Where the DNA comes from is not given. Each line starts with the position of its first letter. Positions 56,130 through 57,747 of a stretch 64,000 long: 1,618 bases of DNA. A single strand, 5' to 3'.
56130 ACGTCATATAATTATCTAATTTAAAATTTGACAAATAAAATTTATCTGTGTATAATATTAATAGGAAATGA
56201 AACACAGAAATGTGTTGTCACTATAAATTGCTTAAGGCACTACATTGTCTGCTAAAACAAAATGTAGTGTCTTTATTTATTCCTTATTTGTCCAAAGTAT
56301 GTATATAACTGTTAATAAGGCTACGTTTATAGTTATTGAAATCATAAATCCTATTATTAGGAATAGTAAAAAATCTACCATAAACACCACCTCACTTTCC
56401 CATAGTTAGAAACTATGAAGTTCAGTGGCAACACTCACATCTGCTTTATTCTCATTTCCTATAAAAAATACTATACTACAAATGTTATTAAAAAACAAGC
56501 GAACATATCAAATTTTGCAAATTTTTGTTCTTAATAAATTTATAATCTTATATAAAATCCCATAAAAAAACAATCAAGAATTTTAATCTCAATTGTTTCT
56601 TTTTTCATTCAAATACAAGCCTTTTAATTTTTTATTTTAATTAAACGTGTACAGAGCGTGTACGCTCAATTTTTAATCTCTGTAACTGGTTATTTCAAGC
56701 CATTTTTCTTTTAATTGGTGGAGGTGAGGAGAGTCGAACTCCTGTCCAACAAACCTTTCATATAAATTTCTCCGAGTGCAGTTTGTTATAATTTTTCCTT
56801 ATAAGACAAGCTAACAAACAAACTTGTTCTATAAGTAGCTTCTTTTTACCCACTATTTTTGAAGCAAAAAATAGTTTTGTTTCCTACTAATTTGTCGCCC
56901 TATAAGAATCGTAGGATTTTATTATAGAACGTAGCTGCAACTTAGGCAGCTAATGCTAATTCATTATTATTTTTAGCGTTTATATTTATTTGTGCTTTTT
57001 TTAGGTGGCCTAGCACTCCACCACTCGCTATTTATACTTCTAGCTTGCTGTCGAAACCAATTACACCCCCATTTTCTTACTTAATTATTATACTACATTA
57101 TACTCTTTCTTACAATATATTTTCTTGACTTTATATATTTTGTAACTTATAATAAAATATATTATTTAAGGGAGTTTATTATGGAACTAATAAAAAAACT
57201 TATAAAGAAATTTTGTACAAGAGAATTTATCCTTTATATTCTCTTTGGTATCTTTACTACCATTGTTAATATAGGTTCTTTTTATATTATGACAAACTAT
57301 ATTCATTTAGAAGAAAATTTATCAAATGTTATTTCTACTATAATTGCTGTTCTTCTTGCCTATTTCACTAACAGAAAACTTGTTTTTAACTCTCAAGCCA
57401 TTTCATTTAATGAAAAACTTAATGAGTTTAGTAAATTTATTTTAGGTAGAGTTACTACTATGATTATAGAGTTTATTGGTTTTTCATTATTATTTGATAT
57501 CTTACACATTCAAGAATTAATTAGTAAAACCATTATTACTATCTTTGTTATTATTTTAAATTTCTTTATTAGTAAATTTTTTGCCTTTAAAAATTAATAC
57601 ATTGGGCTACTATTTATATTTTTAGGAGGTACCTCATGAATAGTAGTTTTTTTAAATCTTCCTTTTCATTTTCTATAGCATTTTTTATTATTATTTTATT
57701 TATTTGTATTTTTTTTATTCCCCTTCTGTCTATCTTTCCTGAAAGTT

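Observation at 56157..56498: Unannotated candidate type I toxin-antitoxin module: 34-aa hydrophobic peptide gene with a convergent sRNA sharing its terminator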

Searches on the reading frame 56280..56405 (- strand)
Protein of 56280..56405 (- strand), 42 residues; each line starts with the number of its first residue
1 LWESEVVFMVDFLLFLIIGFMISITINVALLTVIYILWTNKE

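Call 7: search_protein_families(library=pfam, proteins=[window:56280-56381:-, window:56280-56390:-], max_evalue=10)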
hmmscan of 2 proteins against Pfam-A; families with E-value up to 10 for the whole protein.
seq(34 aa): 1 family
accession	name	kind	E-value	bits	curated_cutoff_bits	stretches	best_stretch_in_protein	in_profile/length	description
PF15179.11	Myc_target_1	-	1.8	8.9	31.1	1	8-31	21-44/193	Myc target protein 1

seq(37 aa): 1 family
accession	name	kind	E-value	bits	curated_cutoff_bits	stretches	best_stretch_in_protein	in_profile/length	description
PF15179.11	Myc_target_1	-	3.4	8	31.1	1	11-34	21-44/193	Myc target protein 1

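Call 8: search_protein_families(library=ncbifam, proteins=[window:56280-56381:-, window:56280-56390:-], max_evalue=10)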
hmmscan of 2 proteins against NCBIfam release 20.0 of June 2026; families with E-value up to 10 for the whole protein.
seq(34 aa): 0 families

seq(37 aa): 0 families

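Call 13: search_dna_similar(query=window:56280-56381:-, collection=phages, mode=protein, max_evalue=10)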
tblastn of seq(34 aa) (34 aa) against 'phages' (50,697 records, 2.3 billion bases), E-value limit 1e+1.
No match.

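Call 14: search_dna_similar(query=window:56280-56381:-, collection=plasmids, mode=protein, max_evalue=10)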
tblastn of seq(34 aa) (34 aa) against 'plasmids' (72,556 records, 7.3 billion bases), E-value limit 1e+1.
No match.

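Call 18: find_homologous_proteins(query=window:56280-56405:-, max_evalue=10)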
Query window:56280-56405:- (42 aa): 54 proteins with E <= 10 among 54 candidates.
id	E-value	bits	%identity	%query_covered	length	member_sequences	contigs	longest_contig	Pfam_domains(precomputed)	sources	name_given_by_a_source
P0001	3.9e-16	75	95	100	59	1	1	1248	-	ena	-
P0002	1.0e-15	73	90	100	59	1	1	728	-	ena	-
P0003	1.1e-15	73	93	100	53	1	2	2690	-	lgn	-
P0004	2.2e-15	72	93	100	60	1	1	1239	-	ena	-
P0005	2.4e-15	72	93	100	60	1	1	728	-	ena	-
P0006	2.9e-15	72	88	100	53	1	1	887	-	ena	-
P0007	6.3e-15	71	86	100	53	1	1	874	-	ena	-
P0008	6.7e-15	71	93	100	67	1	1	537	-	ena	-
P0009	6.8e-15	71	90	100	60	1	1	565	-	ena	-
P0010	7.6e-15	71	93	100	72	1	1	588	-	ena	-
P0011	8.1e-15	70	86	100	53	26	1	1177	-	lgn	-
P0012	8.8e-15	70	88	100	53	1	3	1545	-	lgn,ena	-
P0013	8.9e-15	70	88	100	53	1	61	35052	-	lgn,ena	-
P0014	1.3e-14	70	88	100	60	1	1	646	-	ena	-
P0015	1.6e-14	70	88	100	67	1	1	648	-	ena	-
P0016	1.7e-14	70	88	100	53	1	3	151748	-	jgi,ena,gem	-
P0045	7.2e-8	49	82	81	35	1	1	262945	-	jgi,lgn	-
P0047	1.4e-7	48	69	98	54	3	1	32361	-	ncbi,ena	-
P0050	9.6e-7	46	76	81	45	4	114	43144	-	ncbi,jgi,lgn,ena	-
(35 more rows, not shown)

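Call 20: find_encoding_contigs(protein=P0016, flank=4000, max_places=3)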
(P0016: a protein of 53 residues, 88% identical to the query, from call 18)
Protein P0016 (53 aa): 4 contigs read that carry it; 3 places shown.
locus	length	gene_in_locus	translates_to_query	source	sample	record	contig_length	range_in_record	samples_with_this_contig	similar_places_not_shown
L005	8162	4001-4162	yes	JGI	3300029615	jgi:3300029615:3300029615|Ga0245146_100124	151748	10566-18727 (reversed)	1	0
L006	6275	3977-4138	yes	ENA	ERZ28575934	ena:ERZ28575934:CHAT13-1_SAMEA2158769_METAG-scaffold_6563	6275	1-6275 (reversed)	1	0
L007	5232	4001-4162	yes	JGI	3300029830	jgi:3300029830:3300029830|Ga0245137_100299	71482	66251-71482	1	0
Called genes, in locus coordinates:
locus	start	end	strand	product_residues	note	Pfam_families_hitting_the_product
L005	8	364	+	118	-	PF14198:TnpV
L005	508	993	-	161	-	-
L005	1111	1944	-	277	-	PF04055:Radical_SAM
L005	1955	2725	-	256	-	PF13489:Methyltransf_23 (faint), PF13847:Methyltransf_31 (weak), PF08241:Methyltransf_11, PF08242:Methyltransf_12 (weak), PF13649:Methyltransf_25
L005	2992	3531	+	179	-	-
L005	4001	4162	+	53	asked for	-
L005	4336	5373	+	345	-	PF02504:FA_synthesis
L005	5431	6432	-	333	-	PF12849:PBP_like_2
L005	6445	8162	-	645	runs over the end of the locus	-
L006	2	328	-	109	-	?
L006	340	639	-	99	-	PF05025:RbsD_FucU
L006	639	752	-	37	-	-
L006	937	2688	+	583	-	PF00664:ABC_membrane, PF00005:ABC_tran, PF02463:SMC_N (weak)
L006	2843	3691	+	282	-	-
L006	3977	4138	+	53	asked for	-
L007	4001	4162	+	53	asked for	-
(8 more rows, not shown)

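Call 21: find_encoding_contigs(protein=P0050, flank=4000, max_places=6)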
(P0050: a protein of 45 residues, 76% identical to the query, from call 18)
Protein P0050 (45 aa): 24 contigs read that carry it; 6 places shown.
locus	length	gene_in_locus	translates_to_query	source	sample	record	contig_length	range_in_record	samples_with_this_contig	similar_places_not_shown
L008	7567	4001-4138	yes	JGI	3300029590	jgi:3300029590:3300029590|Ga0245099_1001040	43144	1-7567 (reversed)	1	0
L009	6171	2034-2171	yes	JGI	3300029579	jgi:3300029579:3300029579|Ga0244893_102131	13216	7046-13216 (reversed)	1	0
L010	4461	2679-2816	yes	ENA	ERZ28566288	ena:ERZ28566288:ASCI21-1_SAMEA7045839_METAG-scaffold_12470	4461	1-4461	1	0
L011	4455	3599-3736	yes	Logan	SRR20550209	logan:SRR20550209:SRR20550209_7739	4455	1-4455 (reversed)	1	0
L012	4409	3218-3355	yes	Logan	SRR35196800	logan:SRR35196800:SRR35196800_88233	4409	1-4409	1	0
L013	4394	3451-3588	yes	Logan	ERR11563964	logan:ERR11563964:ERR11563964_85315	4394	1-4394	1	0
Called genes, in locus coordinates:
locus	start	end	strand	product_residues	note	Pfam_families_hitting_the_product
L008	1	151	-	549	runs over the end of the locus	PF00749:tRNA-synt_1c, PF19269:Anticodon_2 (weak)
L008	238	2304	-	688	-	PF00753:Lactamase_B, PF12706:Lactamase_B_2, PF22505:RNase_J_b_CASP, PF07521:RMMBL, PF17770:RNase_J_C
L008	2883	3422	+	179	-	-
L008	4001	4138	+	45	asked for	-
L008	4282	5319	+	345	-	PF02504:FA_synthesis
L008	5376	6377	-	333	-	PF12849:PBP_like_2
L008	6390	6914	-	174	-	-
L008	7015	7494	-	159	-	PF01047:MarR (weak), PF12802:MarR_2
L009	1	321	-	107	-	?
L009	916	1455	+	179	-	-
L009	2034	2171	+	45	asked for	-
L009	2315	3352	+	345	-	PF02504:FA_synthesis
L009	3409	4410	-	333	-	PF12849:PBP_like_2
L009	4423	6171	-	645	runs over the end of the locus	-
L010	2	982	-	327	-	?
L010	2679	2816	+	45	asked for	-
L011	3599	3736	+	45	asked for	-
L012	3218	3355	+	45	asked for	-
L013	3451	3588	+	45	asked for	-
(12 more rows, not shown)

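Call 22: find_encoding_contigs(protein=P0045, flank=4000, max_places=3)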
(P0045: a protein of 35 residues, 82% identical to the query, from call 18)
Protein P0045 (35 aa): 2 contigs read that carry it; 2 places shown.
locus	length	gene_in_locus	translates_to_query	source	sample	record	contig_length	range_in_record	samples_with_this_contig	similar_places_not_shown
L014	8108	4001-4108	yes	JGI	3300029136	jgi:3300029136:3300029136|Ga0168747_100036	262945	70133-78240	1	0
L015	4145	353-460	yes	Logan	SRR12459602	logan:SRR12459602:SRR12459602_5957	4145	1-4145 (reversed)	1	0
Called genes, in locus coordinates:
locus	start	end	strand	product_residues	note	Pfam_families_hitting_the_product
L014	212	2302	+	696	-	PF01751:Toprim, PF13662:Toprim_4 (weak), PF01131:Topoisom_bac, PF01396:Zn_ribbon_Top1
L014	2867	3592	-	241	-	PF13310:Virulence_RhuM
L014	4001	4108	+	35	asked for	-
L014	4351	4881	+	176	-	-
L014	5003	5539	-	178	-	-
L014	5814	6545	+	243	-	PF09335:VTT_dom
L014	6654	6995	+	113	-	-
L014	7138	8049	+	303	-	PF01551:Peptidase_M23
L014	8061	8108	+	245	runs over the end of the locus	PF02163:Peptidase_M50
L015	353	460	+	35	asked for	-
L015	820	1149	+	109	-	-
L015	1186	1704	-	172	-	-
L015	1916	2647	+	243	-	PF09335:VTT_dom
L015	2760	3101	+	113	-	-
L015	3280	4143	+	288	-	?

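Call 23: search_protein_representatives(protein=window:56280-56381:-)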
Query: 34 residues. Proteins with E-value up to 0.001 (for the whole library): 24; up to 1e-10: 0; up to 1e-30: 0. The best 24 are listed.
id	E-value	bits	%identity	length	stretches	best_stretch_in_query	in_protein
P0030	5.5e-08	47.1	85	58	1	1-34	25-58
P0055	7.0e-08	46.8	76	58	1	1-34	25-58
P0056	1.5e-07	45.8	76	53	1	1-34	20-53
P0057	1.7e-07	45.7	76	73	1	1-34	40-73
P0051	5.2e-07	44.2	79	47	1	1-33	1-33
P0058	7.7e-07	43.7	87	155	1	1-31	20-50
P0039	8.5e-07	43.6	76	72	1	1-34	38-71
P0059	1.3e-06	43.0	70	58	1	2-34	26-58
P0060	4.2e-06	41.5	74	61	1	1-34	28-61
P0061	4.6e-06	41.4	78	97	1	1-32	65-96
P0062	4.6e-06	41.4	68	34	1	1-34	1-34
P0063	5.6e-06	41.1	75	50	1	3-34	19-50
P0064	6.0e-06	41.0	67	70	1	2-34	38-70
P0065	7.6e-06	40.7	65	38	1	1-34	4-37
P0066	1.1e-05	40.3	69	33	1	3-34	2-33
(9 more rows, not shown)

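Call 30: find_related_loci(query=A2, collection=genome_contigs, flank=3000)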
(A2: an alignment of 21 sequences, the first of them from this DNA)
Query A2 (34 aa) in genome_contigs; peptide patterns used: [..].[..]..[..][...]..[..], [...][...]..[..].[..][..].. (x = any residue, [..] = any of these).
407 stretches matched a pattern; 197 encode a relative of the query (tblastn E <= 1e-3); the best 80 are kept; 80 distinct loci.
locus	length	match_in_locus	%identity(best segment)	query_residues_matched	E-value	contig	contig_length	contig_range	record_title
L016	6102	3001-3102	97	1-34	3e-16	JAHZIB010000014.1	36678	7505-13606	MAG: Clostridiales bacterium isolate HRGM_Genome_3375 HRGM_Genome_3375_14, whole genome shotgun sequence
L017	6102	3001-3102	97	1-34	3e-16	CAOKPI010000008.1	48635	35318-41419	MAG TPA_asm: uncultured Clostridium sp. isolate SRR15730526_bin.21_metawrap_v1.3_MAG genome assembly, contig: NODE.638_l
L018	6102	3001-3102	97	1-34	3e-16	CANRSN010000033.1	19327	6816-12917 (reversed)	MAG TPA_asm: uncultured Clostridiaceae bacterium isolate SRR15730535_bin.30_metawrap_v1.3_MAG genome assembly, contig: N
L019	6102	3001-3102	97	1-34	3e-16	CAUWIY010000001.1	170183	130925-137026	MAG: uncultured Clostridia bacterium isolate ERS329792__bin14 genome assembly, contig: ERS329792_NODE_48_length_170183_c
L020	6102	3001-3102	97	1-34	3e-16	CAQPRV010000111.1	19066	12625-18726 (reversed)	MAG TPA_asm: uncultured Clostridia bacterium isolate MGBC161478 genome assembly, contig: MGBC161478.111, whole genome sh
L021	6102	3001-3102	97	1-34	3e-16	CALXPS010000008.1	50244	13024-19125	MAG: uncultured Clostridia bacterium isolate BRZ_PA__bin81 genome assembly, contig: BRZ_PA__NODE_951_length_50244_cov_41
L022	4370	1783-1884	97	1-34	3e-16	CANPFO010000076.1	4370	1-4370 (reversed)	MAG TPA_asm: uncultured Clostridium sp. isolate SRR15730551_bin.99_metawrap_v1.3_MAG genome assembly, contig: NODE.22842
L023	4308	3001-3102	91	1-34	6e-16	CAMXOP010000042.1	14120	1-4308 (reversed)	MAG TPA_asm: uncultured Clostridiaceae bacterium isolate SRR14920970_bin.18_metawrap_v1.3_MAG genome assembly, contig: N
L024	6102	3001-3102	91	1-34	7e-16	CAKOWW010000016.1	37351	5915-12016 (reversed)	MAG: uncultured Clostridia bacterium isolate REFINED_METABAT215_TOP10_CONTIGS_1500_ASSEMBLY_K77_MERGED__Hadza_MoBio_hadz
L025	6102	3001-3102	91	1-34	8e-16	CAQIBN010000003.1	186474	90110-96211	MAG TPA_asm: uncultured Clostridia bacterium isolate MGBC124165 genome assembly, contig: MGBC124165.3, whole genome shot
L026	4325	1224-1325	88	1-34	1e-15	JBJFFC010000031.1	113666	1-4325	MAG: Clostridia bacterium isolate LOHA18_bin.023 NODE_47_length_113666_cov_19.134820, whole genome shotgun sequence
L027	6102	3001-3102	91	1-34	1e-15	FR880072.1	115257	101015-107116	Clostridium sp. CAG:245 genomic scaffold, scf154, whole genome shotgun sequence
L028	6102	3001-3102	88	1-34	1e-15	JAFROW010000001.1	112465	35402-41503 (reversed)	MAG: Clostridia bacterium isolate RGIG2666 Goat_Omasum-2__c88, whole genome shotgun sequence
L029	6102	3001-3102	88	1-34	1e-15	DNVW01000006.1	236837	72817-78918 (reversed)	MAG TPA_asm: Clostridiales bacterium isolate UBA11489 contig_334, whole genome shotgun sequence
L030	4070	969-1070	88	1-34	1e-15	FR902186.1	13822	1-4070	Clostridium sp. CAG:567 genomic scaffold, scf26, whole genome shotgun sequence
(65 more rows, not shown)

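Call 31: search_protein_families(library=pfam, alignment_id=A2, max_evalue=10)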
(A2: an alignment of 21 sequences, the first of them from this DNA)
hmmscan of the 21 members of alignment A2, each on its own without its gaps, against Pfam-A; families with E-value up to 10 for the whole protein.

A. member 1, seq(34 aa): 1 family
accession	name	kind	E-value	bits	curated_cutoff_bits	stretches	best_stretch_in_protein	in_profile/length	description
PF15179.11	Myc_target_1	-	1.8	8.9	31.1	1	8-31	21-44/193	Myc target protein 1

B. families by the number of members that match (of 21 scanned): 9 families
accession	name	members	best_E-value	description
PF15179.11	Myc_target_1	7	0.14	Myc target protein 1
PF00558.24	Vpu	2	0.45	Vpu protein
PF15670.10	Spem1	2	1.2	Spermatid maturation protein 1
PF21944.1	Hemotin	1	0.095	Hemotin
PF21525.2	Nlp36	1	0.096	Neuropeptide-like peptide 36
PF23689.1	YldA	1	0.15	YldA-like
PF11014.13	DUF2852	1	0.56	Protein of unknown function (DUF2852)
PF08114.16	PMP1_2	1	0.67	ATPase proteolipid family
PF04272.19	Phospholamban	1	8.5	Phospholamban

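Call 39: search_protein_families(library=padloc, alignment_id=A2, max_evalue=10)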
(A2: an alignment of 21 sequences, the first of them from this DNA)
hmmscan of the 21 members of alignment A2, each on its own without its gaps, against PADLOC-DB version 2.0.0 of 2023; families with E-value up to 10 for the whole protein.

A. member 1, seq(34 aa): 0 families

B. families by the number of members that match (of 21 scanned): 0 families

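Call 40: search_protein_families(library=phrogs, alignment_id=A2, max_evalue=10)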
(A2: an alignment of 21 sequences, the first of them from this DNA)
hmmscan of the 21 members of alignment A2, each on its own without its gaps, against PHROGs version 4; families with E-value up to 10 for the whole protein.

A. member 1, seq(34 aa): 1 family
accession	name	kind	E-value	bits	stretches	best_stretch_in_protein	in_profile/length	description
phrog_3268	-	lysis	7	7.6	1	2-29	103-130/148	spanin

B. families by the number of members that match (of 21 scanned): 9 families
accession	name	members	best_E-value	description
phrog_3268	-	5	0.9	spanin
phrog_12125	-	3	0.043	-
phrog_8152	-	2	0.015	-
phrog_24011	-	2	0.016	-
phrog_20122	-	2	0.12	-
phrog_6756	-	1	0.18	-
phrog_24453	-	1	0.41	-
phrog_37483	-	1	1.7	-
phrog_24480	-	1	1.7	-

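Call 65: find_related_loci(query=A2, collection=viral_contigs, flank=4000)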
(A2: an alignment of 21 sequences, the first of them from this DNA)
Query A2 (34 aa) in viral_contigs; peptide patterns used: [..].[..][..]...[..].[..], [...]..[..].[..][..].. (x = any residue, [..] = any of these).
104 stretches matched a pattern; 2 encode a relative of the query (tblastn E <= 1e-3); 2 distinct loci.
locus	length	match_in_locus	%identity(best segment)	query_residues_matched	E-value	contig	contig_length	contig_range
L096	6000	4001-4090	60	5-34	1e-7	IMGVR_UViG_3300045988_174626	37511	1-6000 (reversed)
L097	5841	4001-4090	60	5-34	1e-7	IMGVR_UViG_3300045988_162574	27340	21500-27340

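Call 81: predict_structure(alignment_id=A2)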
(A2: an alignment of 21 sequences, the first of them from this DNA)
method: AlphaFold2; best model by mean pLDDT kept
length: 34 residues; sequences in the alignment: 21
mean_pLDDT: 96.6   pTM: 0.57
mean pLDDT of the five models: 96.6, 96.5, 95.9, 95.3, 94.9
residues with pLDDT >= 90: 32; 70-90: 1; 50-70: 1; < 50: 0
segments of 3 or more residues with pLDDT < 50: none
pLDDT, mean of each block of 10 residues (from residue 1): 97 99 98 86
secondary structure, 60 per line:
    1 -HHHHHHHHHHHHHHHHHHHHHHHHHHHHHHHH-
elements in order: H2-33

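Call 86: list_cluster_members(proteins=[P0050, P0047, P0045, window:56280-56381:-, window:56280-56390:-])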
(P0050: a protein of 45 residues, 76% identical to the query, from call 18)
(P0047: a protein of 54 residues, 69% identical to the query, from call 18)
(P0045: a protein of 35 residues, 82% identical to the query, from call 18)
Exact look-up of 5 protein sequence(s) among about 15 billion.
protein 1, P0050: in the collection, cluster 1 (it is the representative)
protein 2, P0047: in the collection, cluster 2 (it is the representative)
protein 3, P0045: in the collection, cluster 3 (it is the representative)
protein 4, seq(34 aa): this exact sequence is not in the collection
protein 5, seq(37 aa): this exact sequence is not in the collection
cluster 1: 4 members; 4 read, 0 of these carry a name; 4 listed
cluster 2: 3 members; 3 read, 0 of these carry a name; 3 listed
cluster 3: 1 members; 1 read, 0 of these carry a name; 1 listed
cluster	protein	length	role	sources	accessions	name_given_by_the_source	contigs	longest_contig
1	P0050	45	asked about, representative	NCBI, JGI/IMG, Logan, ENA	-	-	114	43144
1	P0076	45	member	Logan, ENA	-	-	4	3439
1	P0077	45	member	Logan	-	-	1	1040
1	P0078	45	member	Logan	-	-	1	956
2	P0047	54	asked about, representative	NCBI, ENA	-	-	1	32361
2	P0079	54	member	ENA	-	-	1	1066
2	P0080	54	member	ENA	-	-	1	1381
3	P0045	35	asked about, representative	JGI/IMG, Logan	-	-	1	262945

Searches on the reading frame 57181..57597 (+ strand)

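Call 7: search_protein_families(library=pfam, proteins=[window:57181-57597:+], max_evalue=10)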
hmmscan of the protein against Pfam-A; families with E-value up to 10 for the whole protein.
window:57181-57597:+ (138 aa): 2 families
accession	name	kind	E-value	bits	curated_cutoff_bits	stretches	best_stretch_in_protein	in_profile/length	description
PF04138.20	GtrA_DPMS_TM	-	1.4e-21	77.3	26.1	1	19-136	2-117/117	GtrA/DPMS, transmembrane domain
PF16083.10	Phage_holin_3_3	-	0.35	11.5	28.4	1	16-67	27-74/78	LydA holin phage, holin superfamily III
